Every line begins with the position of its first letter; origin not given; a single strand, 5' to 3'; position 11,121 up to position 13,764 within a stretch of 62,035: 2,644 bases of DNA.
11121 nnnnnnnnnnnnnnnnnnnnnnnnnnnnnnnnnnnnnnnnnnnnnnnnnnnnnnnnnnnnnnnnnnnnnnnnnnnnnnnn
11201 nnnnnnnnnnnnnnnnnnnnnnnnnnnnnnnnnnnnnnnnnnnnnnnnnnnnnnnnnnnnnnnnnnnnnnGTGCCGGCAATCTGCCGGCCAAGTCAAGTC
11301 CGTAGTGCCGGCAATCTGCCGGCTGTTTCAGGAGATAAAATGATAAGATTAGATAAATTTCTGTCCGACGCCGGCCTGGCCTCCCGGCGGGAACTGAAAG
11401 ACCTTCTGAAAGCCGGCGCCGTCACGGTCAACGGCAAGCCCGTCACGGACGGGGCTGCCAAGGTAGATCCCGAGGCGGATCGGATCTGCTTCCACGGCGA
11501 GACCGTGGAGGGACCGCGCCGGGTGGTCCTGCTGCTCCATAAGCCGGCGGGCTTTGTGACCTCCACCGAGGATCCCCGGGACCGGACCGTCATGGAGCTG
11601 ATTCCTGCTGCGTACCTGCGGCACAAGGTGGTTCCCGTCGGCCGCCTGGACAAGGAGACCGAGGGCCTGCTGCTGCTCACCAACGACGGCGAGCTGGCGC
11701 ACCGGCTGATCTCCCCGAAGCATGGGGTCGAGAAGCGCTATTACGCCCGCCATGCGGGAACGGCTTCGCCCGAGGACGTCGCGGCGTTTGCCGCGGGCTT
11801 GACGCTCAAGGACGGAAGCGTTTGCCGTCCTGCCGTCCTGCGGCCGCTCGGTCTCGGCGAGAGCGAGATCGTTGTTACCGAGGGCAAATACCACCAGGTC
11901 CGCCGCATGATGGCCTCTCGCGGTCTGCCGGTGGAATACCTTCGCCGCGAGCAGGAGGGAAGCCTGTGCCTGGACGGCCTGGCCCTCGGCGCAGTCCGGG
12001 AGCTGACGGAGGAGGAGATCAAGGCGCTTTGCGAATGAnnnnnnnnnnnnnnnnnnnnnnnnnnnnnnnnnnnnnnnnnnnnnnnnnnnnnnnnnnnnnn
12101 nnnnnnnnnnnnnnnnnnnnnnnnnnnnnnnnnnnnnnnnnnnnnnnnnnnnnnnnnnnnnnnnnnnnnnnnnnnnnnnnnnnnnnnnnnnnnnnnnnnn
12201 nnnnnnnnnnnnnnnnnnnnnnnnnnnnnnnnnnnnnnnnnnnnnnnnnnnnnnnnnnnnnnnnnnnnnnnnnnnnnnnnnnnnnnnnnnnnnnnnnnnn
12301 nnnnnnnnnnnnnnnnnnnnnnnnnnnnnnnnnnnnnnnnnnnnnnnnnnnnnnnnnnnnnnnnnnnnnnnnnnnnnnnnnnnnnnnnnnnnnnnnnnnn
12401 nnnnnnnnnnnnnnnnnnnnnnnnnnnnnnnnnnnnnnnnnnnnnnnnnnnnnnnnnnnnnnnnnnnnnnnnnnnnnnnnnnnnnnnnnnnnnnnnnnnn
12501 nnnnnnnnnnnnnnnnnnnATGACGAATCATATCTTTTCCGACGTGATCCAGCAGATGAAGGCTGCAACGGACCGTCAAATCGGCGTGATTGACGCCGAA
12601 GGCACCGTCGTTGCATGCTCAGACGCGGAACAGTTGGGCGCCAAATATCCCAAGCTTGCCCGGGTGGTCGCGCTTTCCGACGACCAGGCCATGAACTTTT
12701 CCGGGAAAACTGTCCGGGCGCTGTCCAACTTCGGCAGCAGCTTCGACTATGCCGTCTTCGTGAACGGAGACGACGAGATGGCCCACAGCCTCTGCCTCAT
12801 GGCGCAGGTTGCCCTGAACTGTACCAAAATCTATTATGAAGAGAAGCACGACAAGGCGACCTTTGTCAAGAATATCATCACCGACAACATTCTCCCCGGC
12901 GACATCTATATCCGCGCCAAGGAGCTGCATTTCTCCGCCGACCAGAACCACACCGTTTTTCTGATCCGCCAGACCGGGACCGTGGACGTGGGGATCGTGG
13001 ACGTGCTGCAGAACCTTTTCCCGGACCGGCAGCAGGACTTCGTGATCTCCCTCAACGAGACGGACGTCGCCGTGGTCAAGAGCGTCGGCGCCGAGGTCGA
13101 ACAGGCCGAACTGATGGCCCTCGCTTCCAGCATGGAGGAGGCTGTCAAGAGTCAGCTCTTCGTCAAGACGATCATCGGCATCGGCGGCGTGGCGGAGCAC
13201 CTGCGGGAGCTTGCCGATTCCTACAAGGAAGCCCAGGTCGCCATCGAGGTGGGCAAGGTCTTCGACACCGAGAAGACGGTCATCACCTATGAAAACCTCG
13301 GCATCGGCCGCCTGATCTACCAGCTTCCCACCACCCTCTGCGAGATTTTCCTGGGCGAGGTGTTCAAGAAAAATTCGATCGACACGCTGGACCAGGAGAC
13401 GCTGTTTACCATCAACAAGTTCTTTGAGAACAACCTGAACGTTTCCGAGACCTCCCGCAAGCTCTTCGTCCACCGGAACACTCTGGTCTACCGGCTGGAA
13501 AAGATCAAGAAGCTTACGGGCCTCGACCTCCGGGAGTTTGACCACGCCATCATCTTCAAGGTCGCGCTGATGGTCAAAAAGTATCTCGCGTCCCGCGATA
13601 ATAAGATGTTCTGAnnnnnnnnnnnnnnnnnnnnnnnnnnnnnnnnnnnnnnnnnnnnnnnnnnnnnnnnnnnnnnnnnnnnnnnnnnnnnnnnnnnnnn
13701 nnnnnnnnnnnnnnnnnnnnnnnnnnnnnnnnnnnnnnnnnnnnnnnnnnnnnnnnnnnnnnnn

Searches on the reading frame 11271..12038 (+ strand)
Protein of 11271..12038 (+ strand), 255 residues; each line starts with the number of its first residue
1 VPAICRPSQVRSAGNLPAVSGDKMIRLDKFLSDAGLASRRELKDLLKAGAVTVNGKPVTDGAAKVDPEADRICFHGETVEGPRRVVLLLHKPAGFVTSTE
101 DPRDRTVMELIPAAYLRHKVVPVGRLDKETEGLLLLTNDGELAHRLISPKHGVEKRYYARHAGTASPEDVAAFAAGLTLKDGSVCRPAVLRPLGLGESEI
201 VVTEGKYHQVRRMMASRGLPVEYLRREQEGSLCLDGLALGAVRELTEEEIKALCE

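Call 29: search_protein_families(library=pfam, proteins=[window:11271-12038:+])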
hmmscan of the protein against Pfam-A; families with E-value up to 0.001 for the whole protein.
window:11271-12038:+ (255 aa): 4 families
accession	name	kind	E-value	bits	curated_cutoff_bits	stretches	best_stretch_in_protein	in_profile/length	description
PF00849.27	PseudoU_synth_2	-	1.1e-20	74.8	26.8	1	86-216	2-152/152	RNA pseudouridylate synthase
PF01479.30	S4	-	3.1e-13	49.7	22.8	1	26-68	2-45/48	S4 domain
PF13275.11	S4_2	-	0.00085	19.6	24.6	0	22-79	5-62/65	S4 domain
PF22421.1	SYY_C-terminal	-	0.00098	19.4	27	0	17-69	10-64/83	Tyrosine--tRNA ligase SYY-like C-terminal domain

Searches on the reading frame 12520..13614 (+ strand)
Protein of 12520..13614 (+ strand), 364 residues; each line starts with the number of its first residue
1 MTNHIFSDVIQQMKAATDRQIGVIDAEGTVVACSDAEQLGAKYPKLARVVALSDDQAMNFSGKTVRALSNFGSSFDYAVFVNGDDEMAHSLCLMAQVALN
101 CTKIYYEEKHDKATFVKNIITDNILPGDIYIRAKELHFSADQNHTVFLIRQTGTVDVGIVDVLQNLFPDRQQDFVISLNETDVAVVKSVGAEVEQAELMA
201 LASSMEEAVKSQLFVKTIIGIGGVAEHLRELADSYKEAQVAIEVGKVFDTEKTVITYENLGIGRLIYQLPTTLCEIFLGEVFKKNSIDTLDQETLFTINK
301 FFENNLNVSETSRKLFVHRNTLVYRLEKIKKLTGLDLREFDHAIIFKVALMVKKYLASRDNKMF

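Call 29: search_protein_families(library=pfam, proteins=[window:12520-13614:+])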
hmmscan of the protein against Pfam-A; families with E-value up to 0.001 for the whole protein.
window:12520-13614:+ (364 aa): 2 families
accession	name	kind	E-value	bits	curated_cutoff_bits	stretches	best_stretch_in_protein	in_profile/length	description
PF13556.12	HTH_30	-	6e-19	68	27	1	297-351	4-58/59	PucR C-terminal helix-turn-helix domain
PF17853.6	GGDEF_2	-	3.6e-13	50.2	24.5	1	128-244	7-116/116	GGDEF-like domain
